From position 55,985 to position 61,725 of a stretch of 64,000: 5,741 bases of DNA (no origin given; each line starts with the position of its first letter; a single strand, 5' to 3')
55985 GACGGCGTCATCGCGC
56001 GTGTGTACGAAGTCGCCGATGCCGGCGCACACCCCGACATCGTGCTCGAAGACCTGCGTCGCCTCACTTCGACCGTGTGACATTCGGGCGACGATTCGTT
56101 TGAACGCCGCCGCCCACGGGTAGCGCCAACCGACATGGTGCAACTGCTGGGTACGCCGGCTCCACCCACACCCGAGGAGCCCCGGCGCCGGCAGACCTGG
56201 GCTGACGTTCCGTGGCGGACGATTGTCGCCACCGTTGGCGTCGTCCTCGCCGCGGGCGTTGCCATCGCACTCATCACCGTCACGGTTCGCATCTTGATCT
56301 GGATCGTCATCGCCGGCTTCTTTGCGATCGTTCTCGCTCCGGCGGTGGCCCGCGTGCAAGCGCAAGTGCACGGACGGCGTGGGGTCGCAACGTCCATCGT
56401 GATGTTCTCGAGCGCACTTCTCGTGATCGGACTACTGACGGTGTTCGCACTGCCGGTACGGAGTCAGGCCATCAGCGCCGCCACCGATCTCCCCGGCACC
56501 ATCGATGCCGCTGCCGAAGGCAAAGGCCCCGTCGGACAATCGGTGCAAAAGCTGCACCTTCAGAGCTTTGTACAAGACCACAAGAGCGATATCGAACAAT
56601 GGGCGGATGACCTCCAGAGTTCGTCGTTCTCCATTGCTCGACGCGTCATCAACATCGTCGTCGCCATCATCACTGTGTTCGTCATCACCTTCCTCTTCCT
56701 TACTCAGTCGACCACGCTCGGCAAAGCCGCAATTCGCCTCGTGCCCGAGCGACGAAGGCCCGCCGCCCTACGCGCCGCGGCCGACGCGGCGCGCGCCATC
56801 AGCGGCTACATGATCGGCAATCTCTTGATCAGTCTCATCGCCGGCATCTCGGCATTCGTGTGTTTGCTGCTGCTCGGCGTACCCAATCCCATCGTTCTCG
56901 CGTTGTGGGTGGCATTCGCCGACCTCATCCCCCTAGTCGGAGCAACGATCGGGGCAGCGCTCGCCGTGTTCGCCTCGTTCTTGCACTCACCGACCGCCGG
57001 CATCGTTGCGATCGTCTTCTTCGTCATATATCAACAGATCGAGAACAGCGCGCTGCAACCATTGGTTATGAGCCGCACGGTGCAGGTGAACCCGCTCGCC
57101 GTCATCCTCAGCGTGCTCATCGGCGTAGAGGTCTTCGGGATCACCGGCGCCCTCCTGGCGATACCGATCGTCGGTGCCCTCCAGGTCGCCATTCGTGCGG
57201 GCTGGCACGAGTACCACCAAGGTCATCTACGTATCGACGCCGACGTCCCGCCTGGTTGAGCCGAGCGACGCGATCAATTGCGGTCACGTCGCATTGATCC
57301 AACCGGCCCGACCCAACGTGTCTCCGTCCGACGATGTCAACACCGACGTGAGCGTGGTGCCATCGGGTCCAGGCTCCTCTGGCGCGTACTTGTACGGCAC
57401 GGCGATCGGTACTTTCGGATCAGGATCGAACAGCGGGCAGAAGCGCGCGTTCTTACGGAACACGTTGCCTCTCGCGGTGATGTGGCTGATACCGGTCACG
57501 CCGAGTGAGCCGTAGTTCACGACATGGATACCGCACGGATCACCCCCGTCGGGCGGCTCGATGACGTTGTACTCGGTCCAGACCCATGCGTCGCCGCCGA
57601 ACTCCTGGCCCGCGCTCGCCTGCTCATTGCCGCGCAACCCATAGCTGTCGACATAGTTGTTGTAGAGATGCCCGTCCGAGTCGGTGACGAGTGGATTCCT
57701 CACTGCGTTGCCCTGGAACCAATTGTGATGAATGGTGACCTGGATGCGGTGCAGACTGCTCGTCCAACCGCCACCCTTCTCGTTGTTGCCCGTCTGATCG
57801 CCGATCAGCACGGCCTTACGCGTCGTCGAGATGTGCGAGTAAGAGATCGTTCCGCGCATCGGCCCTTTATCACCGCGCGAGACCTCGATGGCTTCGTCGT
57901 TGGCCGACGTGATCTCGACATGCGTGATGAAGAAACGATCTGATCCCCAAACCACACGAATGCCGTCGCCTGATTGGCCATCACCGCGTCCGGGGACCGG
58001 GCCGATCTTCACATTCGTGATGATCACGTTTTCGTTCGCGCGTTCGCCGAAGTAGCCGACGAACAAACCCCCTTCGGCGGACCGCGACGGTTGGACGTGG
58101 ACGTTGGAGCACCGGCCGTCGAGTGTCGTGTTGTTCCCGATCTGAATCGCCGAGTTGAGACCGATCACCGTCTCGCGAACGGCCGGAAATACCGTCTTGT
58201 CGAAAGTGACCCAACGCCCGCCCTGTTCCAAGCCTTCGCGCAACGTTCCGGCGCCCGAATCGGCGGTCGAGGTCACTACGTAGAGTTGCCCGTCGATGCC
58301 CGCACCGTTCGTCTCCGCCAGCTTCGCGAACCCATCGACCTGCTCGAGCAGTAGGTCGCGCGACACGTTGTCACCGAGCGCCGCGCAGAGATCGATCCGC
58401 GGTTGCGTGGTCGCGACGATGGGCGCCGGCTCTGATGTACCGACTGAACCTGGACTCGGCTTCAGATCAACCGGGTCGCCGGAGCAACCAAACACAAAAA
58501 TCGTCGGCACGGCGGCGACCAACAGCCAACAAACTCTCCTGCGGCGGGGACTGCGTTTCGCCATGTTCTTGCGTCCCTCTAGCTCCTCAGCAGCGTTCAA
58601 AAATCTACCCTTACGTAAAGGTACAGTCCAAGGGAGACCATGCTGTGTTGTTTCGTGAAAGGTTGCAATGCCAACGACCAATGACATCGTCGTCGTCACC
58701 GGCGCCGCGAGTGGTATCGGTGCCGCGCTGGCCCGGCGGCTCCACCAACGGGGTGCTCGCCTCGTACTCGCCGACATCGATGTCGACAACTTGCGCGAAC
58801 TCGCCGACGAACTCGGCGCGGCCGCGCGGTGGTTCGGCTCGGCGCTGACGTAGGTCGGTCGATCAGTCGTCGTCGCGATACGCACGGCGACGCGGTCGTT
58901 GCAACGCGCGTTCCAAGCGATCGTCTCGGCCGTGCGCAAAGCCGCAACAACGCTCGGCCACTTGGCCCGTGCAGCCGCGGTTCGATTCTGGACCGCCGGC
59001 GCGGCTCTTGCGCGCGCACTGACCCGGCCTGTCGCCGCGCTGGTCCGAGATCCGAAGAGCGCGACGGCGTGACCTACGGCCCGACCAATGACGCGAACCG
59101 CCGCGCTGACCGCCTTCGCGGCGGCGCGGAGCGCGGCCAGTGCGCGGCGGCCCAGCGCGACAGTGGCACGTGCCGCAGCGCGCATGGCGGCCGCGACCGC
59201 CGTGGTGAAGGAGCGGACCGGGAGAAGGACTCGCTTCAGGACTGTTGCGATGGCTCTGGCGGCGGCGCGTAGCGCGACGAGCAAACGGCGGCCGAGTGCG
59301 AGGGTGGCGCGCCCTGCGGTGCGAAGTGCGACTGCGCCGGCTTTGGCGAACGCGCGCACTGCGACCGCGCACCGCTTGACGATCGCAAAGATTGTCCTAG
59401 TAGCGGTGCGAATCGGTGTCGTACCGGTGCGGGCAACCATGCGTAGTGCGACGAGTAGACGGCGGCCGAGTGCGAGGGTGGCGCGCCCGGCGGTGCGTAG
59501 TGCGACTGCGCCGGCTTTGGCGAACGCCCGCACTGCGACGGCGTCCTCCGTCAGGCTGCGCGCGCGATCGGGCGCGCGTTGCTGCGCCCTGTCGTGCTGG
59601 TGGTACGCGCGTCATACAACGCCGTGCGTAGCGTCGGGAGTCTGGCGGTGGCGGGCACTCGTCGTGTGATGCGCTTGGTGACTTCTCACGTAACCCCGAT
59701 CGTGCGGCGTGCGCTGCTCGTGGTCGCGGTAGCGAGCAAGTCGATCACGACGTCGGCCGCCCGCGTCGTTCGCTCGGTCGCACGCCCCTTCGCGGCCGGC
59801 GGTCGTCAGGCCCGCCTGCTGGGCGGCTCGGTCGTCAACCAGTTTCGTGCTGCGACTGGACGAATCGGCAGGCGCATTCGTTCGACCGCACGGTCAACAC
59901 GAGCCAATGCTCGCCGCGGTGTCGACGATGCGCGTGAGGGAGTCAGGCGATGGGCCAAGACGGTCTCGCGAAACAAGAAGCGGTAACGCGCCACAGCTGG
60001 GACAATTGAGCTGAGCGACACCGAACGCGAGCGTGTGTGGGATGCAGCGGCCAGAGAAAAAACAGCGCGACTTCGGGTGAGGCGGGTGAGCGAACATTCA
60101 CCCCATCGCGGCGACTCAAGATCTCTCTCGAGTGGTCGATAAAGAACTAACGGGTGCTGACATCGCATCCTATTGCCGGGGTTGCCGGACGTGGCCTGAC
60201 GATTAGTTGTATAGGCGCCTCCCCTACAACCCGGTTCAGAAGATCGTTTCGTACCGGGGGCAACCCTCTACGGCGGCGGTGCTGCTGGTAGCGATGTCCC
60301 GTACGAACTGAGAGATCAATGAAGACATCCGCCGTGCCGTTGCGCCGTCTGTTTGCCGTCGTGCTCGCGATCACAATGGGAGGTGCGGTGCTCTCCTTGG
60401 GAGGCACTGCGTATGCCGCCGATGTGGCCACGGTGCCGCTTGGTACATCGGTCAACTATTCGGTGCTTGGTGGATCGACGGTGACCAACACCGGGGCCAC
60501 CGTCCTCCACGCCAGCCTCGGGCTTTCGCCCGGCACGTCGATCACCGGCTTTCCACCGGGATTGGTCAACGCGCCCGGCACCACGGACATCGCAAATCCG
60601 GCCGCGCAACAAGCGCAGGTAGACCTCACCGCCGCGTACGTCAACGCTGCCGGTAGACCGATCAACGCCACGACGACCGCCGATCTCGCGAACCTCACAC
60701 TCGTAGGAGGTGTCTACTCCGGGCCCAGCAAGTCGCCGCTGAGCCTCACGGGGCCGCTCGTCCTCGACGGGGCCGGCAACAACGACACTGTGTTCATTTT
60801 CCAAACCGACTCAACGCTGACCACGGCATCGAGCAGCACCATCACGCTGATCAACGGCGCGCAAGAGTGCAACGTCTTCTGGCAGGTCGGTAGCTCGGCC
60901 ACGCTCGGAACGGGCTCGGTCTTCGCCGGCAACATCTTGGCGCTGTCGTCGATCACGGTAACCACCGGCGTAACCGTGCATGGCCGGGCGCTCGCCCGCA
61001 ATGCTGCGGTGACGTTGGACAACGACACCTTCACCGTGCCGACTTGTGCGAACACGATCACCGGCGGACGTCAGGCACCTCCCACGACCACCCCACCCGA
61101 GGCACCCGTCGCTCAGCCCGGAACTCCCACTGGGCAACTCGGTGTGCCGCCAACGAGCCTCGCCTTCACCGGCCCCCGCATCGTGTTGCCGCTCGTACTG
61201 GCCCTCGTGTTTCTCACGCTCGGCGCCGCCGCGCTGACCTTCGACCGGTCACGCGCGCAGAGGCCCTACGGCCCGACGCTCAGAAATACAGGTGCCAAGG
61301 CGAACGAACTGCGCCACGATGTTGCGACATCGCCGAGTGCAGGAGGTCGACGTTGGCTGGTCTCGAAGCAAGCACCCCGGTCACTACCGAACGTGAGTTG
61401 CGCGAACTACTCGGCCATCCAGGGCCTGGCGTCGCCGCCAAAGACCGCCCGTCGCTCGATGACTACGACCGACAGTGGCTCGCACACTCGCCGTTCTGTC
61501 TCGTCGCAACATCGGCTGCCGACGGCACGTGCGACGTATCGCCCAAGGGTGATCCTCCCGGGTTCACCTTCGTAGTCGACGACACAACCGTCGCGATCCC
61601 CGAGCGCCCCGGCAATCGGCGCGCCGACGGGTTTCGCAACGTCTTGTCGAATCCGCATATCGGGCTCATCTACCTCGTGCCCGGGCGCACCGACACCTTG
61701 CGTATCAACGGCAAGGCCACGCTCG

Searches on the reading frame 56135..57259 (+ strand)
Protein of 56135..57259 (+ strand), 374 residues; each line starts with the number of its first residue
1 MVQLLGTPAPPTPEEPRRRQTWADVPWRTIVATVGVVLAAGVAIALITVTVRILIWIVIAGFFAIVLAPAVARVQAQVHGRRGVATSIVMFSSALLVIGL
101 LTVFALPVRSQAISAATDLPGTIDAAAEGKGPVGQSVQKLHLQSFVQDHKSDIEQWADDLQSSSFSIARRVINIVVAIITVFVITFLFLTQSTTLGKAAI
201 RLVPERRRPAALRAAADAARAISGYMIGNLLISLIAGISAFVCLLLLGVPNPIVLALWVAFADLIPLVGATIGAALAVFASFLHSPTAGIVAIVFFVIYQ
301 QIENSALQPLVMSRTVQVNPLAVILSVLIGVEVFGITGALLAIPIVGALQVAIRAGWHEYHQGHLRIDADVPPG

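Call 48: search_protein_families(library=pfam, proteins=[window:56135-57259:+], max_evalue=0.00001)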
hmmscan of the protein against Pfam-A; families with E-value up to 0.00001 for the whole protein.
window:56135-57259:+ (374 aa): 1 family
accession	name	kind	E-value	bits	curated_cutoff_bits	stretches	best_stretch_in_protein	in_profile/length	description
PF01594.21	AI-2E_transport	-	2.3e-53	181.9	34.3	1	36-355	6-325/327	AI-2E family transporter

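Call 49: find_encoding_contigs(protein=window:56135-57259:+, flank=2000, max_places=4)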
Protein window:56135-57259:+ (374 aa): no gene with exactly this product is on record in the collection.

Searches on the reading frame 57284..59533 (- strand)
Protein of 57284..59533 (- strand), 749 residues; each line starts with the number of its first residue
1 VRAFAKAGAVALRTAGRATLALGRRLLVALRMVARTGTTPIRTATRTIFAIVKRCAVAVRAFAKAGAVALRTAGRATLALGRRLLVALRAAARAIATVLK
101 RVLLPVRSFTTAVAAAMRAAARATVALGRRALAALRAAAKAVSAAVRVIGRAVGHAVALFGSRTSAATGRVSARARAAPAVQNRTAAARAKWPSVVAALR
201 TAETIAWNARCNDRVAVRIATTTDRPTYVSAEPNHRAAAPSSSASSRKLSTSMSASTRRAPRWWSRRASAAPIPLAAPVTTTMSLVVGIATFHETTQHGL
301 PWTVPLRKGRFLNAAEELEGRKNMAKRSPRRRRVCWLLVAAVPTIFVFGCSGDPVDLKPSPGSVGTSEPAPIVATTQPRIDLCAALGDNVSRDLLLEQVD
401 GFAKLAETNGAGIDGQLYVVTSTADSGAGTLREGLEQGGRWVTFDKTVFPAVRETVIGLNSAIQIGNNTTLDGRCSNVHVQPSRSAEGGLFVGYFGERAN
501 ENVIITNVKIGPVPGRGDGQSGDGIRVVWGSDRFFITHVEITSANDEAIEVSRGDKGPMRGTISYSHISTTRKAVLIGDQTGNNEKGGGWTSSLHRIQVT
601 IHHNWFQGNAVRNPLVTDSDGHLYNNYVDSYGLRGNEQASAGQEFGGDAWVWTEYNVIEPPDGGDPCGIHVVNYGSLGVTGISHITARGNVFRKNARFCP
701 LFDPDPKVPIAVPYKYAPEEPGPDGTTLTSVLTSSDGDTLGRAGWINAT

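Call 48: search_protein_families(library=pfam, proteins=[window:57284-59533:-], max_evalue=0.00001)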
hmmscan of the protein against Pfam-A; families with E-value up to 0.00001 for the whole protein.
window:57284-59533:- (749 aa): 1 family
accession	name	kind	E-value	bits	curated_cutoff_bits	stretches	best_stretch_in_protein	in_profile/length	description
PF00544.25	Pectate_lyase_4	-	1.5e-09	38.2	24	1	498-631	58-192/211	Pectate lyase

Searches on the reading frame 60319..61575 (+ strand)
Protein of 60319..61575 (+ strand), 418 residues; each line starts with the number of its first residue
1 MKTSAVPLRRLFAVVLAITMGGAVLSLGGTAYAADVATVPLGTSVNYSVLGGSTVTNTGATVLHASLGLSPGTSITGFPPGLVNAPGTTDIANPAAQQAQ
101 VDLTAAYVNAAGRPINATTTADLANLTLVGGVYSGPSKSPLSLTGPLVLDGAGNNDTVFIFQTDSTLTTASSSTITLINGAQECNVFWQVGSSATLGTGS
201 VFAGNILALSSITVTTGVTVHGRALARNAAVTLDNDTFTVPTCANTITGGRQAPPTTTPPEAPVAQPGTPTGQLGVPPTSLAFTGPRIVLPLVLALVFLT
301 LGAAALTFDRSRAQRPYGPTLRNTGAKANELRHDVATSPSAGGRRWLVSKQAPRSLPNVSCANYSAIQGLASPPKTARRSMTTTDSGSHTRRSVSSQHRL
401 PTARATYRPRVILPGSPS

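Call 48: search_protein_families(library=pfam, proteins=[window:60319-61575:+], max_evalue=0.00001)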
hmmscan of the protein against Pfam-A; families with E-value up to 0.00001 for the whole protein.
window:60319-61575:+ (418 aa): 1 family
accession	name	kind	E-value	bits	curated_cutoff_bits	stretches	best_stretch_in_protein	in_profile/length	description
PF11999.13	Ice_binding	-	2.2e-56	191.3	28.7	1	49-238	1-207/208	Ice-binding-like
